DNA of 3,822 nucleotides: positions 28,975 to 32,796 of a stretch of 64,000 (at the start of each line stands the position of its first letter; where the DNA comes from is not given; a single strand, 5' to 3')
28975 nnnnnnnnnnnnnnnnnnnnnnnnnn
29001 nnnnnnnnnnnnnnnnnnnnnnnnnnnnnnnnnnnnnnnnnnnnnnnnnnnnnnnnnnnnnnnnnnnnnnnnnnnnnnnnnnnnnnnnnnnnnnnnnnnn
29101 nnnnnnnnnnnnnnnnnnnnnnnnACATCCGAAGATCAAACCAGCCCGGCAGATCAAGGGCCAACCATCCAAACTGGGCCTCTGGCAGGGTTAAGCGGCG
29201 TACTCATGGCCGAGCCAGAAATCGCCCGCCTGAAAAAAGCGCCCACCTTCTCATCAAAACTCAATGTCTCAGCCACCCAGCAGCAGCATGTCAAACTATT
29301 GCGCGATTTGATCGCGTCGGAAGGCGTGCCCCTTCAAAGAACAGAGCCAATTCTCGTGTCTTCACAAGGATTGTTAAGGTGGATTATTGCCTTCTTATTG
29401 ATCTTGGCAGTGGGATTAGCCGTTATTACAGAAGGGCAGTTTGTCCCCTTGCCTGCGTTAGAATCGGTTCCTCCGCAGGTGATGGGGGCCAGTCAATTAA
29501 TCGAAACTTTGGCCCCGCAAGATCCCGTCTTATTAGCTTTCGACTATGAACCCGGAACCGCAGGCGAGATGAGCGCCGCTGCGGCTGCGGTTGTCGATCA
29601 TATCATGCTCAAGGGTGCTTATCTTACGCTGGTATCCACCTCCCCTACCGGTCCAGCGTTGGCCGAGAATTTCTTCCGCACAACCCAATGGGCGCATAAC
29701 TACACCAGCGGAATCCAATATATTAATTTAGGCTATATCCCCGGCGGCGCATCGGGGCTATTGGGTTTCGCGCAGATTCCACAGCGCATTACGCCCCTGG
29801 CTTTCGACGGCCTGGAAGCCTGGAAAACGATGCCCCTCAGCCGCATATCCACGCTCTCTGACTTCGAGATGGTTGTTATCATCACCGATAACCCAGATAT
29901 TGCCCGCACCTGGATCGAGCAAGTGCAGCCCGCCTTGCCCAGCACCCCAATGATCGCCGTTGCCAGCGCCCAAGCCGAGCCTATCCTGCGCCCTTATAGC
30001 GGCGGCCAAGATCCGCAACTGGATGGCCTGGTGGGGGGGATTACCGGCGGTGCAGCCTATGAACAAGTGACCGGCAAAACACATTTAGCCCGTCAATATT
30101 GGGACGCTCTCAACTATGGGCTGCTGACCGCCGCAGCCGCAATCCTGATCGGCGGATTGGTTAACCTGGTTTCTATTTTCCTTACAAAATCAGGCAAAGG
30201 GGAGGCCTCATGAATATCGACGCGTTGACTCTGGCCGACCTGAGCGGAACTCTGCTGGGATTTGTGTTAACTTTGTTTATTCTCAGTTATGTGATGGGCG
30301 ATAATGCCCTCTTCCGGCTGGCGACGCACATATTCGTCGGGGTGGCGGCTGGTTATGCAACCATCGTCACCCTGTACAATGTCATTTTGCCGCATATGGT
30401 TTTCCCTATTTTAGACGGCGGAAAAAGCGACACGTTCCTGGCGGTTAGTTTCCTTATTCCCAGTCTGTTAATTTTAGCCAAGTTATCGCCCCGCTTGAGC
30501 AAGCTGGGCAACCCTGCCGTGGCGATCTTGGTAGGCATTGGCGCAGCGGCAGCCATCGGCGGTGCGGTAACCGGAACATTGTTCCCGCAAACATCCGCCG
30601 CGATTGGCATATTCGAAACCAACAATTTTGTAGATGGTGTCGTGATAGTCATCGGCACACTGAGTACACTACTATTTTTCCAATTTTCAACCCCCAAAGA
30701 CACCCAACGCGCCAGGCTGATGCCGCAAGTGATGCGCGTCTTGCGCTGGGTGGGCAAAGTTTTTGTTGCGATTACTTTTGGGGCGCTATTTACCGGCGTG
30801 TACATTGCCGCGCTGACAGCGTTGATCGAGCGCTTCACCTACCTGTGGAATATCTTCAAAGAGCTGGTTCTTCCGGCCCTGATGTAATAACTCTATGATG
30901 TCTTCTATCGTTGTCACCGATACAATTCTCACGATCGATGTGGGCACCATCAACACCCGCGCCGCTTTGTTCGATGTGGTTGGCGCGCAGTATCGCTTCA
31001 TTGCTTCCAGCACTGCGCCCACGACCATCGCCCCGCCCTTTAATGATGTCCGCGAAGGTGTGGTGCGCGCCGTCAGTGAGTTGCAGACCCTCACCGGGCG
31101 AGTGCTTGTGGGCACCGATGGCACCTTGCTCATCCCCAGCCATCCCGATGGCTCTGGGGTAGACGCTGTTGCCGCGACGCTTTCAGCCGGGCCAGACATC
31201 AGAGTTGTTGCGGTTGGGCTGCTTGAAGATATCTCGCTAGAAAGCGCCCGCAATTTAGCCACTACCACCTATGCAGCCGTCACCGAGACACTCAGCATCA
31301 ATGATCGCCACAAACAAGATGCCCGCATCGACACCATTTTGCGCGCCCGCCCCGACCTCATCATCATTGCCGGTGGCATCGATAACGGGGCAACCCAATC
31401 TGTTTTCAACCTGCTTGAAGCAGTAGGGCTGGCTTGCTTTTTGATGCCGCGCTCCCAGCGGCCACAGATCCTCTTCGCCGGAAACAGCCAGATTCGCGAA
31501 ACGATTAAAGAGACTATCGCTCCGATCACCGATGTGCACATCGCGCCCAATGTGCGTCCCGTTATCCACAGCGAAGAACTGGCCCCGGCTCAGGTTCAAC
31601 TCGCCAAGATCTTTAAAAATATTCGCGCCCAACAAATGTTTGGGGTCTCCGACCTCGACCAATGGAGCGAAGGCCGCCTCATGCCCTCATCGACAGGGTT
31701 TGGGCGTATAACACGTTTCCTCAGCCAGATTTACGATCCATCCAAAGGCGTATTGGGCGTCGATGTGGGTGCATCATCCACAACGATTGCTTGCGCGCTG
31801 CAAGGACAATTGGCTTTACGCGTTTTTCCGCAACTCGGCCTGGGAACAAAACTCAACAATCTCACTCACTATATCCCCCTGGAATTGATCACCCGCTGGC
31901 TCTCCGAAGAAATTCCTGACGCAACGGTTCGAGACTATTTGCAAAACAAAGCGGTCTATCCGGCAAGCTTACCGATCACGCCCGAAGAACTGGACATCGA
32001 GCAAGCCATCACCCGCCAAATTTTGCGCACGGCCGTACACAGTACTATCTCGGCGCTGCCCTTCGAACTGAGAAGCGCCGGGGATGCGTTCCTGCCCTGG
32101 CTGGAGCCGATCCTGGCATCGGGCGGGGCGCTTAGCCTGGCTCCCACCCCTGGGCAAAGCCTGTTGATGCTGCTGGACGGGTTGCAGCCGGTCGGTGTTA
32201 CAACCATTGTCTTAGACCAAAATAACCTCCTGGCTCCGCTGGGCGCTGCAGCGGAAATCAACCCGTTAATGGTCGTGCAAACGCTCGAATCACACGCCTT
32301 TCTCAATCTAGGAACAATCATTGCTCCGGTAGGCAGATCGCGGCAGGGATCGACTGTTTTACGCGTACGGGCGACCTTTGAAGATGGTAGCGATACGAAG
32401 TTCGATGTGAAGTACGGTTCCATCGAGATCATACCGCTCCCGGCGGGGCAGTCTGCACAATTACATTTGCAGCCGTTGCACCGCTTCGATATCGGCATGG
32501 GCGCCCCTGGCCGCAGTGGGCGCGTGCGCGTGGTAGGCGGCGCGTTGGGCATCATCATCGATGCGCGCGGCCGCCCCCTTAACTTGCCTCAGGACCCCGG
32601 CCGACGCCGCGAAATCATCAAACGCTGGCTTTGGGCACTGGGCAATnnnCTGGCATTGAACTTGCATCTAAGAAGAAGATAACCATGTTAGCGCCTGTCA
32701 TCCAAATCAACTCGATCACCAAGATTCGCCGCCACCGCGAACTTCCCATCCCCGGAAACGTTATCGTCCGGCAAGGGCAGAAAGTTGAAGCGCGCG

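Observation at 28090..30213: Zn-ribbon membrane protein with twelve acidic PDW short linear motifs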

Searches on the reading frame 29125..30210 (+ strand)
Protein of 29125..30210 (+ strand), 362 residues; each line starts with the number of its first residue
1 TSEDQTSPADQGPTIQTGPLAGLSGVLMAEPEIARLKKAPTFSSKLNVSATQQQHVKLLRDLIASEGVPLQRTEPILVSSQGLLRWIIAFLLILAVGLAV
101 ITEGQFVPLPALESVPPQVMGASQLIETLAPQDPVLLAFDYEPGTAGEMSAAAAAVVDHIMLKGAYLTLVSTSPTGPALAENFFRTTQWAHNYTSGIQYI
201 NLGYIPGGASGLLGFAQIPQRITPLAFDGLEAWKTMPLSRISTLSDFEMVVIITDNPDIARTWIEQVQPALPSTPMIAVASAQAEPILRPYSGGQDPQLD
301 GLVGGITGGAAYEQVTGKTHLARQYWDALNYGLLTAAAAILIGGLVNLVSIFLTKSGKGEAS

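Call 6: find_homologous_proteins(query=window:29125-30210:+, max_evalue=0.001)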
Query window:29125-30210:+ (362 aa): 152 proteins with E <= 0.001 among 8000 candidates; the best 120 are listed.
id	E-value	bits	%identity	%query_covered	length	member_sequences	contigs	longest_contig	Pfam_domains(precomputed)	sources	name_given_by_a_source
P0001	7.4e-141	487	65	93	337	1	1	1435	-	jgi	-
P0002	3.2e-134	466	100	59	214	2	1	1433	-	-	-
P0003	1.2e-113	398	52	97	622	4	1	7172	-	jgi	jgi:hypothetical protein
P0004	4.9e-112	393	55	98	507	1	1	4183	-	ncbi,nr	ncbi:MAG: hypothetical protein IMY76_09485, partial [Chloroflexi bacterium]|nr:hypothetical protein 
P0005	4.7e-110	386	51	96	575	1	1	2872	-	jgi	jgi:hypothetical protein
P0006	1.8e-107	378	53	93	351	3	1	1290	-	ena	-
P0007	6.5e-107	376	53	98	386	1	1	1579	-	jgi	jgi:hypothetical protein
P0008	1.6e-106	375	53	91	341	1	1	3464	-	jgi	jgi:hypothetical protein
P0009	9.7e-106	372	51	99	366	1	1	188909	-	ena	-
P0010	2.7e-104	367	49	97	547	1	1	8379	-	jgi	-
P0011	1.3e-103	365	50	99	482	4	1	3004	-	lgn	-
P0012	2.8e-102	361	67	66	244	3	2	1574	-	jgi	jgi:hypothetical protein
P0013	9.2e-101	356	50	96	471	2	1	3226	-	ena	-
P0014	1.0e-100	355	56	82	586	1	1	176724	-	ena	-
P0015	4.0e-94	334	51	88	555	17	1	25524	-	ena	-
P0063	2.2e-74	269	42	95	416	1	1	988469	-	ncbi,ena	-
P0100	1.9e-66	243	41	95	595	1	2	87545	-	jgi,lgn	jgi:hypothetical protein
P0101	3.3e-66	242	38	96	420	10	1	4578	-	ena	-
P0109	6.0e-62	228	41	84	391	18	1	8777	-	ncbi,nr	ncbi:MAG: hypothetical protein H6Q38_1052 [Chloroflexi bacterium]|nr:hypothetical protein [Chlorofle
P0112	2.5e-59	219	41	75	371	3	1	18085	PF13240.12,PF12773.14,PF24463.2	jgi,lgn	jgi:hypothetical protein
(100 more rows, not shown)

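Call 9: find_encoding_contigs(protein=P0063, flank=10000, max_places=2)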
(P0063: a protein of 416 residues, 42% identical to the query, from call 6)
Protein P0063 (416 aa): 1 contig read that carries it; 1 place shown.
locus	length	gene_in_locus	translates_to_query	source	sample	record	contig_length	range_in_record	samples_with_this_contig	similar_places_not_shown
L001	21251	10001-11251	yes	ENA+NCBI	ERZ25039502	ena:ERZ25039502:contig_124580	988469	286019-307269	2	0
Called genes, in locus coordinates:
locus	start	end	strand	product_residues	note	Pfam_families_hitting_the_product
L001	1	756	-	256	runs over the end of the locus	PF01048:PNP_UDP_1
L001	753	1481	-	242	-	PF05175:MTS (faint), PF13489:Methyltransf_23, PF13847:Methyltransf_31, PF08241:Methyltransf_11, PF08242:Methyltransf_12, PF13649:Methyltransf_25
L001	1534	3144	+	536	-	PF04055:Radical_SAM, PF16199:Radical_SAM_C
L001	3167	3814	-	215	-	-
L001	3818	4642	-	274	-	PF01149:Fapy_DNA_glyco, PF06831:H2TH, PF06827:zf-FPG_IleRS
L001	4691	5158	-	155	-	PF00210:Ferritin, PF02915:Rubrerythrin (weak)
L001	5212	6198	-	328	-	PF13793:Pribosyltran_N, PF00156:Pribosyltran, PF14572:Pribosyl_synth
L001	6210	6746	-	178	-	PF13302:Acetyltransf_3, PF13420:Acetyltransf_4, PF13523:Acetyltransf_8, PF00583:Acetyltransf_1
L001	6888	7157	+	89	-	-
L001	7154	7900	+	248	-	PF20539:DUF6754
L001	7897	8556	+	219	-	-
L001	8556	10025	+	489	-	-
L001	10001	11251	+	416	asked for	-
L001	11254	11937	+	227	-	-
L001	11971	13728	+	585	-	PF13941:MutL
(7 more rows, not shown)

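Call 10: find_encoding_contigs(protein=P0100, flank=10000, max_places=2)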
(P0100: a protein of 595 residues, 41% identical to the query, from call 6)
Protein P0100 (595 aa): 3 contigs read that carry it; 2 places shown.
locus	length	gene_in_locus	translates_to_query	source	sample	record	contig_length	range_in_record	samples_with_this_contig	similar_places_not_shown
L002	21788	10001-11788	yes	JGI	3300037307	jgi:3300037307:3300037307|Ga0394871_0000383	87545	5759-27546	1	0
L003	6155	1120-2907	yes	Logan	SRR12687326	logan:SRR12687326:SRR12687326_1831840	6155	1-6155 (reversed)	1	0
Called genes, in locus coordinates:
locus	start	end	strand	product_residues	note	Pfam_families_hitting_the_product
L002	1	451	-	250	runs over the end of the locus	-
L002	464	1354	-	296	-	-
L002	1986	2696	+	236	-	PF03483:B3_4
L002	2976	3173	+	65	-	PF01165:Ribosomal_S21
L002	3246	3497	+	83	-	PF01176:eIF-1a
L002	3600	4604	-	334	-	PF01180:DHO_dh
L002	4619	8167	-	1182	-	PF01855:POR_N, PF17147:PFOR_II, PF01558:POR, PF10371:EKR, PF12838:Fer4_7, PF13187:Fer4_9, PF13237:Fer4_10, PF13484:Fer4_16, +6 more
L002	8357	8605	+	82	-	-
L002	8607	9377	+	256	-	PF20539:DUF6754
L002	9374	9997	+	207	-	-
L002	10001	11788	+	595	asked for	-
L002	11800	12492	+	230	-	-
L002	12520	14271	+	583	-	PF13941:MutL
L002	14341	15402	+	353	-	-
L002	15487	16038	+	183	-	-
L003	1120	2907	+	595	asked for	-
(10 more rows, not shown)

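Call 56: find_encoding_contigs(protein=P0112, flank=9000, max_places=2)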
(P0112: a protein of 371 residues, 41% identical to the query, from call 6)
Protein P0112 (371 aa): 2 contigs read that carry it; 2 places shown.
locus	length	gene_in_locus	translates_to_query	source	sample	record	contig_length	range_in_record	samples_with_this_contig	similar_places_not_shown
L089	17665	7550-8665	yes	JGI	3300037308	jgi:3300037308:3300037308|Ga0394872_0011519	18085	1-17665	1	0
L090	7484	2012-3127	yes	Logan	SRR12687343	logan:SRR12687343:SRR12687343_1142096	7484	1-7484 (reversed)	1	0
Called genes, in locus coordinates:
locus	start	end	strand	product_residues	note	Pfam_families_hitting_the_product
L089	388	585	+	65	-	PF01165:Ribosomal_S21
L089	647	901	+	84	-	PF01176:eIF-1a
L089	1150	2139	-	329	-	PF01180:DHO_dh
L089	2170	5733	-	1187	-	PF01855:POR_N, PF17147:PFOR_II, PF01558:POR, PF10371:EKR, PF12837:Fer4_6 (weak), PF12838:Fer4_7, PF13484:Fer4_16, PF02775:TPP_enzyme_C, +6 more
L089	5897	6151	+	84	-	-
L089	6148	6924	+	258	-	PF20539:DUF6754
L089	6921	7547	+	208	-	-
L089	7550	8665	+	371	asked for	PF12773:DZR (faint), PF13240:Zn_Ribbon_1 (weak), PF24463:DUF7577 (weak)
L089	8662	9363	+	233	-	-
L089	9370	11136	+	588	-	PF13941:MutL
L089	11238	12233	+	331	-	-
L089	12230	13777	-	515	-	PF02878:PGM_PMM_I, PF02879:PGM_PMM_II, PF02880:PGM_PMM_III, PF00408:PGM_PMM_IV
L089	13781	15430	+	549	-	PF00027:cNMP_binding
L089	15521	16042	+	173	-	PF01327:Pep_deformylase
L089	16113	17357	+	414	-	PF02463:SMC_N, PF13304:AAA_21 (faint)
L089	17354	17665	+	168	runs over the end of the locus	PF03473:MOSC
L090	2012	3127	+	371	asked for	PF12773:DZR (faint), PF13240:Zn_Ribbon_1 (weak), PF24463:DUF7577 (weak)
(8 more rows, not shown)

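Call 57: find_encoding_contigs(protein=P0109, flank=9000, max_places=2)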
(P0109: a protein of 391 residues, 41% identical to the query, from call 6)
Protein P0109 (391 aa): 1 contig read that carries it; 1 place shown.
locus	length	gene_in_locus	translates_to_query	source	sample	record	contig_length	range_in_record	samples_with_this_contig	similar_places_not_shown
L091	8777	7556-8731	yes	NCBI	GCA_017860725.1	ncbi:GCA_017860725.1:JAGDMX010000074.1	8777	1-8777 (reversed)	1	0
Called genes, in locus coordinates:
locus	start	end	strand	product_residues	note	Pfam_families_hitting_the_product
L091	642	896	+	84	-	PF01176:eIF-1a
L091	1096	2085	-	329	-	PF01180:DHO_dh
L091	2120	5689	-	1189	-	PF01855:POR_N, PF17147:PFOR_II, PF01558:POR, PF10371:EKR, PF12837:Fer4_6 (weak), PF12838:Fer4_7, PF13484:Fer4_16, PF02775:TPP_enzyme_C, +7 more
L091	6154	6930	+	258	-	PF20539:DUF6754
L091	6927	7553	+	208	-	-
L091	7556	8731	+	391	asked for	-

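Call 58: find_related_loci(query=P0112, collection=genome_contigs, flank=10000)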
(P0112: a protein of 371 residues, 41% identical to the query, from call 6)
Query P0112 (371 aa) in genome_contigs; peptide patterns used: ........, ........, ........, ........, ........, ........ (x = any residue, [..] = any of these).
104 stretches matched a pattern, but none encodes a relative of the query by tblastn (E <= 1e-3).

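Call 62: find_related_loci(query=A5, collection=genome_contigs, flank=10000)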
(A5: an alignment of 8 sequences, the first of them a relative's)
Query A5 (371 aa) in genome_contigs; peptide patterns used: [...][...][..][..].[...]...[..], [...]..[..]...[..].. (x = any residue, [..] = any of these).
346 stretches matched a pattern; 306 encode a relative of the query (tblastn E <= 1e-3); the best 80 are kept; 80 distinct loci.
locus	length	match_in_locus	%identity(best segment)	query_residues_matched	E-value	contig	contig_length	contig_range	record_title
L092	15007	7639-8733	59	5-369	1e-131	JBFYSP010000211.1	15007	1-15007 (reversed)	MAG: Anaerolineae bacterium isolate PPR_0243 PPR_0243_bin.14.fa_k121_5879750, whole genome shotgun sequence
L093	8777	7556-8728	47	1-371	5e-106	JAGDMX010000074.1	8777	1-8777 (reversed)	MAG: Chloroflexota bacterium isolate CTSoil_045 scaffold_7958, whole genome shotgun sequence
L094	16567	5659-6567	38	48-353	6e-70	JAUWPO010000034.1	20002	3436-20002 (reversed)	MAG: Chloroflexota bacterium isolate CSMAG_2478 CSMAG_2478_k141_327043_length_20002_cov_90.0861, whole genome shotgun se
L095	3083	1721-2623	38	48-351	1e-68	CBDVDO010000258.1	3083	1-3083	MAG TPA_asm: uncultured Anaerolineales bacterium isolate SRR21487743_metabat2_18 genome assembly, contig: ERZ25748485.23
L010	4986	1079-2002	36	45-354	5e-67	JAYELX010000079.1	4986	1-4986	MAG: Chloroflexota bacterium isolate MAG096 MAG096_79, whole genome shotgun sequence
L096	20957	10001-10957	39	45-368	1e-65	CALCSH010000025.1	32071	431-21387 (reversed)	MAG TPA_asm: uncultured Anaerolineae bacterium isolate ERR2206789_bin.32_CONCOCT_v1.1_MAG genome assembly, contig: ERZ89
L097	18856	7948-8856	39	48-353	1e-70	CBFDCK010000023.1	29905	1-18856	MAG TPA_asm: uncultured bacterium isolate SRR26215680_binner13_Refined_1 genome assembly, contig: ERZ25073474.840, whole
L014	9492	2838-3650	38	45-315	5e-65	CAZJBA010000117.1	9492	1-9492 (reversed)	MAG TPA_asm: uncultured Anaerolineales bacterium isolate SRP141376_co2_247 genome assembly, contig: NODE_13395_length_94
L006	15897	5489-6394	37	48-351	3e-63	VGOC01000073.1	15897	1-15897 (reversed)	MAG: Chloroflexi bacterium isolate K_DeepCast_250m_m1_342 K_DeepCast_250m_m1_342_Ga0194125_10007351, whole genome shotgu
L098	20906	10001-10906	38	48-351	1e-61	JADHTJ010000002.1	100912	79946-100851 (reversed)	MAG: Anaerolineales bacterium isolate BS150m-G17 BS-150m-C118, whole genome shotgun sequence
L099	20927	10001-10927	36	44-351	2e-61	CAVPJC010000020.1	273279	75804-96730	MAG: uncultured Chloroflexia bacterium isolate MFD00032.bin.2.147 genome assembly, contig: contig_52717, whole genome sh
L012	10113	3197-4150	39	34-347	1e-60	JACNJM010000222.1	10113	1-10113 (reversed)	MAG: Anaerolineae bacterium isolate NIOZ-UU35 NIOZ-UU_NODE_8357_length_10113_cov_15.0808, whole genome shotgun sequence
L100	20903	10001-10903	37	48-350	1e-60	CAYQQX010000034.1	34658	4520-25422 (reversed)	MAG TPA_asm: uncultured Anaerolineales bacterium isolate binchicken_co65_18 genome assembly, contig: NODE_4955_length_34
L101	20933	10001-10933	37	44-356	2e-59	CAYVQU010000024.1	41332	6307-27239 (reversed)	MAG TPA_asm: uncultured Anaerolineales bacterium isolate SRP077602_co7_51 genome assembly, contig: NODE_4335_length_4133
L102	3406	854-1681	40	45-315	1e-58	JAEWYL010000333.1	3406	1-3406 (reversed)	MAG: Chloroflexota bacterium isolate OH_SFB_172 k127_1013861, whole genome shotgun sequence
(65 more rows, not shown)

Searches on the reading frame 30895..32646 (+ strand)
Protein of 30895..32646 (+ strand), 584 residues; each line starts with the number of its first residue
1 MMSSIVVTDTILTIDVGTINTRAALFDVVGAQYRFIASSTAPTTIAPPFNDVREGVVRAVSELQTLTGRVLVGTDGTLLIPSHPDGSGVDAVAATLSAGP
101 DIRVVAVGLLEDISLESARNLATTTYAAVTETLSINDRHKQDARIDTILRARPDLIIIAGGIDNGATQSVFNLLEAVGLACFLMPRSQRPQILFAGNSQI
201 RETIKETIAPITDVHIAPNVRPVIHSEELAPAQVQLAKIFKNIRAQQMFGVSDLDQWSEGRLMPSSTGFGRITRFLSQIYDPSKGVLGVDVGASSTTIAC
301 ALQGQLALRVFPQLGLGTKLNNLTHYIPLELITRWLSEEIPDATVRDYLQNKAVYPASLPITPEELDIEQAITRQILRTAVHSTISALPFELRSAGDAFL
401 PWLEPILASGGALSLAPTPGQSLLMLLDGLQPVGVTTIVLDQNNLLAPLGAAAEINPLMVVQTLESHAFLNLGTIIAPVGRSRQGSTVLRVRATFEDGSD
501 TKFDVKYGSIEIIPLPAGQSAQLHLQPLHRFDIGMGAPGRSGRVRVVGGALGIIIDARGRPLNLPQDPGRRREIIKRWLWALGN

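Call 4: search_protein_families(library=pfam, proteins=[window:30895-32646:+], max_evalue=0.1)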
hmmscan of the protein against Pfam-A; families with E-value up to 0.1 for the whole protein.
window:30895-32646:+ (584 aa): 1 family
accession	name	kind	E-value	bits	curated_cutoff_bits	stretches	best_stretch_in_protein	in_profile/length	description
PF13941.12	MutL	-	2.4e-64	218.2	27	1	11-466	1-448/450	MutL protein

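Call 5: search_protein_families(library=ncbifam, proteins=[window:30895-32646:+], max_evalue=0.1)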
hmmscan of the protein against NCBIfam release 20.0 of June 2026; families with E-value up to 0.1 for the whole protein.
window:30895-32646:+ (584 aa): 3 families
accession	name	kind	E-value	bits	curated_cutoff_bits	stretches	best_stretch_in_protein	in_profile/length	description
NF040745.1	accessory_GlmL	equivalog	1.2e-24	87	475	1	11-307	1-270/459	methylaspartate mutase accessory protein GlmL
NF040744.1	ornith_Or-4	equivalog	2.7e-18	65.8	600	1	11-382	3-350/448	GlmL-related ornithine degradation protein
TIGR01319.1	glmL_fam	subfamily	2.6e-16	59.5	204.05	1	89-306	60-266/456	GlmL family protein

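Call 28: search_solved_structures(query=window:30895-32646:+, max_evalue=1)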
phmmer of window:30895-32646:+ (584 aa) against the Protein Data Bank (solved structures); distinct sequences matched with E-value up to 1: 1.
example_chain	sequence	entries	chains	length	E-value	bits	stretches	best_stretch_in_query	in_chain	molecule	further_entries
2eyy_A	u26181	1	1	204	0.94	11.1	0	468-543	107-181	v-crk sarcoma virus CT10 oncogene homolog isoform a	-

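Call 43: search_solved_structures(query=A3, max_evalue=1)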
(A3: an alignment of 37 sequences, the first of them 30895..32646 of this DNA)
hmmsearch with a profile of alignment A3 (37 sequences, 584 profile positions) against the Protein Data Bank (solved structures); distinct sequences matched with E-value up to 1: 0.
